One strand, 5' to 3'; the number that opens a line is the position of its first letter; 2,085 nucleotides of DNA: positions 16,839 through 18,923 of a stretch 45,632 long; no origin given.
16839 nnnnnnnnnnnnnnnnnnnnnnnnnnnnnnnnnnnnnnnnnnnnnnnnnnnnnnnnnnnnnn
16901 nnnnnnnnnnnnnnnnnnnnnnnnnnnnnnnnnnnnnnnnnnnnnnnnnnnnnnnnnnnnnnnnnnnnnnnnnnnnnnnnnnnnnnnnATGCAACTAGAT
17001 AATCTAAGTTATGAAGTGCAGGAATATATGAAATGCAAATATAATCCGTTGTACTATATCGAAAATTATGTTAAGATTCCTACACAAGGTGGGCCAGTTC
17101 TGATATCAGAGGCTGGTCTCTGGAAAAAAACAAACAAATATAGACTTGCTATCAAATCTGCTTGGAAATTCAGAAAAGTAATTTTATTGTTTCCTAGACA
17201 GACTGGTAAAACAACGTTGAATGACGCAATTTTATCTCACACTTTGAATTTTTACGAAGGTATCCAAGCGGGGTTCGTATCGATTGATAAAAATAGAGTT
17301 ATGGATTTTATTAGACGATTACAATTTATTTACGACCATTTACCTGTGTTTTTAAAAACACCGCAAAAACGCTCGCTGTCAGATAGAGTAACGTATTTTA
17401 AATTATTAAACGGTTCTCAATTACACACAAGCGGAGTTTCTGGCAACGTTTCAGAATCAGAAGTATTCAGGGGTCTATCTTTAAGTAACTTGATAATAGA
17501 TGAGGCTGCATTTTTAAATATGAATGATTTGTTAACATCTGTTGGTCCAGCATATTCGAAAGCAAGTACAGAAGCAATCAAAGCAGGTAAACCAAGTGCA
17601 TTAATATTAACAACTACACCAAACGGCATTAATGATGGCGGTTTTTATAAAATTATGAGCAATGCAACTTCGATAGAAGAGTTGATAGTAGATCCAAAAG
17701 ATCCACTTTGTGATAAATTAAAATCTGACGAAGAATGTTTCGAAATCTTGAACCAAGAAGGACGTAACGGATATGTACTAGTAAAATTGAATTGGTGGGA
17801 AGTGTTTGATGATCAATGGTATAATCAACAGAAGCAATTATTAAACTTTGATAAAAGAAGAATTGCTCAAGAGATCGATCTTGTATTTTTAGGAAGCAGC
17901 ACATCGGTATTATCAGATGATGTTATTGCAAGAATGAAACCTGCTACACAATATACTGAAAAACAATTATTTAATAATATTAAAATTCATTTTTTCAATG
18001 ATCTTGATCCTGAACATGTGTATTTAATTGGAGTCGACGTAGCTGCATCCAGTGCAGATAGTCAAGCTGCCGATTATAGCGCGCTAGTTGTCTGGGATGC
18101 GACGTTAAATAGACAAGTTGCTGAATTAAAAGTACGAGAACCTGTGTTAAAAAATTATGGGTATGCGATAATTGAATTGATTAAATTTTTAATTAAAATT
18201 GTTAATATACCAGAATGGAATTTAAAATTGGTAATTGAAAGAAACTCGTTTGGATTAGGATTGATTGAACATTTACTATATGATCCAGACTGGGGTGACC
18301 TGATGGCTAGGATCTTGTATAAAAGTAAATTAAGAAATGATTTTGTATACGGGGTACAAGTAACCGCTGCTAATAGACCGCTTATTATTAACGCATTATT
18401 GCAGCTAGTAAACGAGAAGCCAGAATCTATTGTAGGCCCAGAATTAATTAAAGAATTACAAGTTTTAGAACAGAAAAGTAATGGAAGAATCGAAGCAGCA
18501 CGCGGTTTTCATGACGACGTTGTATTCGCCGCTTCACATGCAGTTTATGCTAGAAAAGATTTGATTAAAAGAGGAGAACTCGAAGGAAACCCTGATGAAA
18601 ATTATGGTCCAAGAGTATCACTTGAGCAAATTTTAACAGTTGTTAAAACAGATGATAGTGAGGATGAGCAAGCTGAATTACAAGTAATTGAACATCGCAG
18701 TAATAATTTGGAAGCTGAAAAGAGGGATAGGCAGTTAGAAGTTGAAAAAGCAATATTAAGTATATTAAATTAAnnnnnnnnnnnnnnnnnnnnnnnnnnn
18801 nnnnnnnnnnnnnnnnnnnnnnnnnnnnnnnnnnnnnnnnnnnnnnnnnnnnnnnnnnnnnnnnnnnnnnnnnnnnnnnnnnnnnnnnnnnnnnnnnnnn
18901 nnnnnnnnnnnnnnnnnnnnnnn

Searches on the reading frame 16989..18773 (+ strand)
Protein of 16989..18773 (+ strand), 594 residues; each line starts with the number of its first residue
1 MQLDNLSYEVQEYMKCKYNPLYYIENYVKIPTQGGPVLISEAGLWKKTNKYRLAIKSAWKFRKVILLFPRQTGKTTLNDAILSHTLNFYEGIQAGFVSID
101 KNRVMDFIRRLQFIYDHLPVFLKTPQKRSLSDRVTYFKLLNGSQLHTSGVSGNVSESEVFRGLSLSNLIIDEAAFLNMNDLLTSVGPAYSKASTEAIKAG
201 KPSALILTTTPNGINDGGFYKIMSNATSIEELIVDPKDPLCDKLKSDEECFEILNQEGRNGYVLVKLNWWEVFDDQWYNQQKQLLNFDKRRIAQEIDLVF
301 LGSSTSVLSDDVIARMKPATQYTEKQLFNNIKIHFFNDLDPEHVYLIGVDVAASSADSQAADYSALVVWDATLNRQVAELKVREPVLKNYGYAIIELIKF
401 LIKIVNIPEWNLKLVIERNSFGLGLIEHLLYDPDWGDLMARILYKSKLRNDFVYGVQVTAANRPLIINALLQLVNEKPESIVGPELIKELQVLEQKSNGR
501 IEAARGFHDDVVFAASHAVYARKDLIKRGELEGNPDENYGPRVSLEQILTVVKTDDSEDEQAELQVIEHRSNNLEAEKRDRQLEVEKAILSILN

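Call 10: search_protein_families(library=pfam, proteins=[window:16989-18773:+], max_evalue=0.01)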
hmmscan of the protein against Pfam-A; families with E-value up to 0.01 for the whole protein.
window:16989-18773:+ (594 aa): 1 family
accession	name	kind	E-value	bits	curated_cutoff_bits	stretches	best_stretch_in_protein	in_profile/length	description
PF03237.21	Terminase_6N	-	0.00089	19.4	22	1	65-307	1-207/215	Terminase large subunit, T4likevirus-type, N-terminal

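Call 11: search_protein_families(library=phrogs, proteins=[window:16989-18773:+], max_evalue=0.001)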
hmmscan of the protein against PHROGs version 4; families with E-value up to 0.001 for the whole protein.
window:16989-18773:+ (594 aa): 5 families
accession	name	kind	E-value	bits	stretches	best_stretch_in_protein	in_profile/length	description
phrog_2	-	head and packaging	3.5e-33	116.3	2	61-525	277-595/807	terminase large subunit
phrog_5989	-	head and packaging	1.3e-19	71.5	1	3-217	104-292/347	terminase large subunit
phrog_36964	-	head and packaging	3.9e-06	26.2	0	6-81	29-98/890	terminase large subunit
phrog_24361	-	head and packaging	1.3e-05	26.1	1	453-526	69-142/162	terminase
phrog_38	-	head and packaging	0.00021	21.1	0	326-429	526-625/760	terminase large subunit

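Call 19: find_related_loci(query=window:16989-18773:+, collection=viral_contigs, flank=4000)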
Query window:16989-18773:+ (594 aa) in viral_contigs; peptide patterns used: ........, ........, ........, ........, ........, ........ (x = any residue, [..] = any of these).
10 stretches matched a pattern, but none encodes a relative of the query by tblastn (E <= 1e-3).

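Call 22: find_encoding_contigs(protein=window:16989-18773:+, flank=10000, max_places=10)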
Protein window:16989-18773:+ (594 aa): no gene with exactly this product is on record in the collection.

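Call 50: find_homologous_proteins(query=window:16989-18773:+, max_evalue=1e-30)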
Query window:16989-18773:+ (594 aa): 72 proteins with E <= 1e-30 among 8000 candidates.
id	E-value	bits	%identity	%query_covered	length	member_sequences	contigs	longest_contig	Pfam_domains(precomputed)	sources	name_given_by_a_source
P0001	0.0e+0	1297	96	100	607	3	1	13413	-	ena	-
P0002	0.0e+0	1121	82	100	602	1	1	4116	-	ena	-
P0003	0.0e+0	1105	81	100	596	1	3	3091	-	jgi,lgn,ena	-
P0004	0.0e+0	1104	82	99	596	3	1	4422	-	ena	-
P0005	0.0e+0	1072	79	100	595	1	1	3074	-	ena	-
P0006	0.0e+0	1069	80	99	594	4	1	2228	-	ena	-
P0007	0.0e+0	1048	77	100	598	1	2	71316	-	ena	-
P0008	1.0e-245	835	68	93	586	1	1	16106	-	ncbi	-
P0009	1.3e-187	643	54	96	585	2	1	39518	-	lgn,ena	-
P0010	1.0e-185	637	54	96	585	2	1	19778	-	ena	-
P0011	4.3e-182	625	53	89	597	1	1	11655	-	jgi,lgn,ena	-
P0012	9.9e-182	624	83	56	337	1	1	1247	-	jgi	jgi:hypothetical protein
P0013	7.9e-168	578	49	93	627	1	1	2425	PF03237.22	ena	-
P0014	4.5e-141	490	46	87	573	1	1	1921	-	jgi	-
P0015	1.5e-105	372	39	91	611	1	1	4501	PF03237.22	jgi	-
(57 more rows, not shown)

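Call 51: find_encoding_contigs(protein=P0001, flank=10000, max_places=4)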
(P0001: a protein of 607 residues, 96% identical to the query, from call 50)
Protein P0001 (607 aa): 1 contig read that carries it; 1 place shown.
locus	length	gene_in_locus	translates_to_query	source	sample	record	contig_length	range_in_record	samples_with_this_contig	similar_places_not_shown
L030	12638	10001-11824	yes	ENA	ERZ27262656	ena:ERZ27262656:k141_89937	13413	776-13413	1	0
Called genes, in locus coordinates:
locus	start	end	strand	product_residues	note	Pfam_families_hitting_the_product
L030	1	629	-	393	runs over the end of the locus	-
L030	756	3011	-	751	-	-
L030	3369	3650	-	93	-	-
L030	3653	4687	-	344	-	-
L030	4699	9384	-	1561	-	-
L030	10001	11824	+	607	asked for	-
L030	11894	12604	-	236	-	-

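Call 52: find_encoding_contigs(protein=P0007, flank=10000, max_places=4)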
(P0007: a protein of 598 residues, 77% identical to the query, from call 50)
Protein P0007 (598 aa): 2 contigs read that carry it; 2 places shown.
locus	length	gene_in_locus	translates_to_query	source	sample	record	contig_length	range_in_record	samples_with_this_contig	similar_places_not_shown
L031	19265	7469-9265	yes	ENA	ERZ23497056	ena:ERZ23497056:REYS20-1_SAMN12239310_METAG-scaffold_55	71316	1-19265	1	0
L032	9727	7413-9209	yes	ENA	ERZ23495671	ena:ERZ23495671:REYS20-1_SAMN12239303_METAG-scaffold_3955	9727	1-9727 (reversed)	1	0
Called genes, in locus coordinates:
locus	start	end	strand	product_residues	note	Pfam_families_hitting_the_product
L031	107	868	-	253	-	-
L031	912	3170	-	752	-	-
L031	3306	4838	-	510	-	-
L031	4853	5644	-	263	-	PF03420:Peptidase_S77, PF20034:Peptidase_S80 (weak)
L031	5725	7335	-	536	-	-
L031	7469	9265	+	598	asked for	-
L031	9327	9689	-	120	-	-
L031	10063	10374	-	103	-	-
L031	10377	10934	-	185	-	-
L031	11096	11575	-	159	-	-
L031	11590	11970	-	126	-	-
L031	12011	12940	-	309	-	-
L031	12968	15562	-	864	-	-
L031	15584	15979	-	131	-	-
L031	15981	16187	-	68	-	-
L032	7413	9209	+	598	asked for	-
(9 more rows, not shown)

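Call 53: find_encoding_contigs(protein=P0008, flank=10000, max_places=4)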
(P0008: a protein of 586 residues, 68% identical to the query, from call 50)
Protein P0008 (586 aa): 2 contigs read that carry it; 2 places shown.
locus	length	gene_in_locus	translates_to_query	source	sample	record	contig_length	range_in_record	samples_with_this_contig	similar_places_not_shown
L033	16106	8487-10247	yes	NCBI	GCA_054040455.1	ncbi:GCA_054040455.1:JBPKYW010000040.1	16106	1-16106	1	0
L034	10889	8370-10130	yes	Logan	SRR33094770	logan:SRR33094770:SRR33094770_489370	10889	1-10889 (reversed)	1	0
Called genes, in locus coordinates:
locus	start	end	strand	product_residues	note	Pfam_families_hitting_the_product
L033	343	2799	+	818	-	PF03477:ATP-cone, PF00317:Ribonuc_red_lgN, PF02867:Ribonuc_red_lgC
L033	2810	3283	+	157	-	-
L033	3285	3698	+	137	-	PF09424:YqeY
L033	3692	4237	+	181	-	-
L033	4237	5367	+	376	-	PF00268:Ribonuc_red_sm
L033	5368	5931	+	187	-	PF11753:DUF3310 (weak)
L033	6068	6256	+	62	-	-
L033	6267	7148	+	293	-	-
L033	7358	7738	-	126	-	-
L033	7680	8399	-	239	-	-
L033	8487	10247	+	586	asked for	-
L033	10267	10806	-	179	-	PF00959:Phage_lysozyme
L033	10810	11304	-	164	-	-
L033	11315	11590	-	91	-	-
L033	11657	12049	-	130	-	-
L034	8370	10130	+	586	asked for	-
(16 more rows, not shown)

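Call 55: find_encoding_contigs(protein=P0002, flank=5000, max_places=4)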
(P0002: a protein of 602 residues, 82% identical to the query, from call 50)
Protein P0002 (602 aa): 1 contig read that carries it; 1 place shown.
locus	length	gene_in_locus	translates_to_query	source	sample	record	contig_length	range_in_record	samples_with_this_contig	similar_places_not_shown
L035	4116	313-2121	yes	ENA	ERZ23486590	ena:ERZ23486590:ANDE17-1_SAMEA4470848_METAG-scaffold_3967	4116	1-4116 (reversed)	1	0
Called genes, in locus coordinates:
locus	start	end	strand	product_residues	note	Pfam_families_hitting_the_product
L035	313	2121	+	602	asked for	-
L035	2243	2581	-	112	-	-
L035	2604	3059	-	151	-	-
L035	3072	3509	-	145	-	-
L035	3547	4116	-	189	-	?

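Call 56: find_encoding_contigs(protein=P0004, flank=5000, max_places=4)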
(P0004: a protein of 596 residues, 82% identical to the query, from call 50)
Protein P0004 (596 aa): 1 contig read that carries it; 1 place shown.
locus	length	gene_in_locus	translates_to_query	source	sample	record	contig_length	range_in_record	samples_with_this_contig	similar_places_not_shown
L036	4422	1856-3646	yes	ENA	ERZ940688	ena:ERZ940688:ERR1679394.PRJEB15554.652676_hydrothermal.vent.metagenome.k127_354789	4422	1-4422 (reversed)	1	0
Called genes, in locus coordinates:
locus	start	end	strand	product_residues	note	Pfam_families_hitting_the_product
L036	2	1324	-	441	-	?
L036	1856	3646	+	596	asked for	-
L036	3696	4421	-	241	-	?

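Call 57: find_encoding_contigs(protein=P0003, flank=5000, max_places=4)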
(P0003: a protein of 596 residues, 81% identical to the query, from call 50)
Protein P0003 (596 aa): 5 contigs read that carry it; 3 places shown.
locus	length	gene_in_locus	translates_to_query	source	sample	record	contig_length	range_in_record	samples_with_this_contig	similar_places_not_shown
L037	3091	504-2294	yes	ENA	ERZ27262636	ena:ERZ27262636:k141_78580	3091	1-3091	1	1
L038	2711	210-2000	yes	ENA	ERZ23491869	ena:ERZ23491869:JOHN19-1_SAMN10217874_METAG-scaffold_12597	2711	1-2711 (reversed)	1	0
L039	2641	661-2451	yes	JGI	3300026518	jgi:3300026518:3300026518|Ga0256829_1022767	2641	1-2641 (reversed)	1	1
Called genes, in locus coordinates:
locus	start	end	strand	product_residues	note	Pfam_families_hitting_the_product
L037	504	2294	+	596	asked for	-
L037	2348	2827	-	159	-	-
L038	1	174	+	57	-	?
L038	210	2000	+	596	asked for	-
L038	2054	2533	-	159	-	-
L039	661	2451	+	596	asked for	-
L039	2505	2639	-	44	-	?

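Call 80: search_dna_similar(query=window:16989-18773:+, collection=phages, mode=protein, max_rows=15)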
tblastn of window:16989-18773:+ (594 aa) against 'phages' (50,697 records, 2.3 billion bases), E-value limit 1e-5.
Records with a match: 1941; places in all: 1948; records where one place covers at least 80% of the query: 1177.
Best place of each record, by identity: <60% 1941.
By first word of the organism name: Escherichia 597; Synechococcus 378; Klebsiella 167; Shigella 83; Pseudomonas 78; Vibrio 65; Cyanophage 61; Enterobacter 56; Enterobacteria 48; Salmonella 34; and 55 more.
By host as written in the record: - 354; Escherichia coli 255; Synechococcus 107; Klebsiella pneumoniae 39; Synechococcus sp. 38; Pseudomonas aeruginosa 30; Synechococcus sp. WH7803 28; Escherichia coli B 26; and 427 more.
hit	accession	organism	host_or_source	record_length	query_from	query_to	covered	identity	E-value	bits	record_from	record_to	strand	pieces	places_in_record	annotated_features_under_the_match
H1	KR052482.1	Sinorhizobium phage phiN3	Sinorhizobium meliloti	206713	10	514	85%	26.5%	1e-18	97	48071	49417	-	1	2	terminase large subunit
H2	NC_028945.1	Sinorhizobium phage phiN3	Sinorhizobium meliloti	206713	10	514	85%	26.5%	1e-18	97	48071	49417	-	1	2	terminase large subunit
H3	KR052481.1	Sinorhizobium phage phiM19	Sinorhizobium meliloti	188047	10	514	85%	26.5%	1e-18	97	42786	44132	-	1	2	terminase large subunit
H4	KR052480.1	Sinorhizobium phage phiM7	Sinorhizobium meliloti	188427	10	514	85%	26.5%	1e-18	97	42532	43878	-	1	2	terminase large subunit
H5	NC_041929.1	Sinorhizobium phage phiM7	Sinorhizobium meliloti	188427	10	514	85%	26.5%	1e-18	97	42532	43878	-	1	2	terminase large subunit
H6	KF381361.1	Sinorhizobium phage phiM12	Sinorhizobium meliloti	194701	10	514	85%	26.5%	1e-18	97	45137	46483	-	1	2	terminase DNA packaging enzyme large subunit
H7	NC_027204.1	Sinorhizobium phage phiM12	Sinorhizobium meliloti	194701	10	514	85%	26.5%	1e-18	97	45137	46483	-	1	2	terminase large subunit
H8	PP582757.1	Klebsiella phage vB_KM5a1-KLB31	Klebsiella sp. M5a1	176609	10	569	94%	23.8%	2e-11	74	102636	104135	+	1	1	terL terminase large subunit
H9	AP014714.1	Edwardsiella phage PEi20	Edwardsiella ictaluri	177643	10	569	94%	23.8%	2e-11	74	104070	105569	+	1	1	17: terminase DNA packaging enzyme, large subunit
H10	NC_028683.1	Edwardsiella phage PEi20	Edwardsiella ictaluri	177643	10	569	94%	23.8%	2e-11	74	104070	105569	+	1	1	17: terminase large subunit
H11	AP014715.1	Edwardsiella phage PEi26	Edwardsiella ictaluri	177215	10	569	94%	23.8%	2e-11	74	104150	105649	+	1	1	17: terminase DNA packaging enzyme, large subunit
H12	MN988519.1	Rhizobium phage RHph_I1_18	Rhizobium phaseoli I1_18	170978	8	514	85%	26.2%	1e-23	112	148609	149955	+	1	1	terminase large subunit protein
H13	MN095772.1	Stenotrophomonas phage Moby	Stenotrophomonas maltophilia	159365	8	514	85%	26.2%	2e-14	83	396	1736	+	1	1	terminase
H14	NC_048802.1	Stenotrophomonas phage Moby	Stenotrophomonas maltophilia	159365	8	514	85%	26.2%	2e-14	83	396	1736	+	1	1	terminase large subunit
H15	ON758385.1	Xanthomonas phage BUDD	Xanthomonas sp.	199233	9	514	85%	26.2%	3e-19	98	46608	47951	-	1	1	terminase large subunit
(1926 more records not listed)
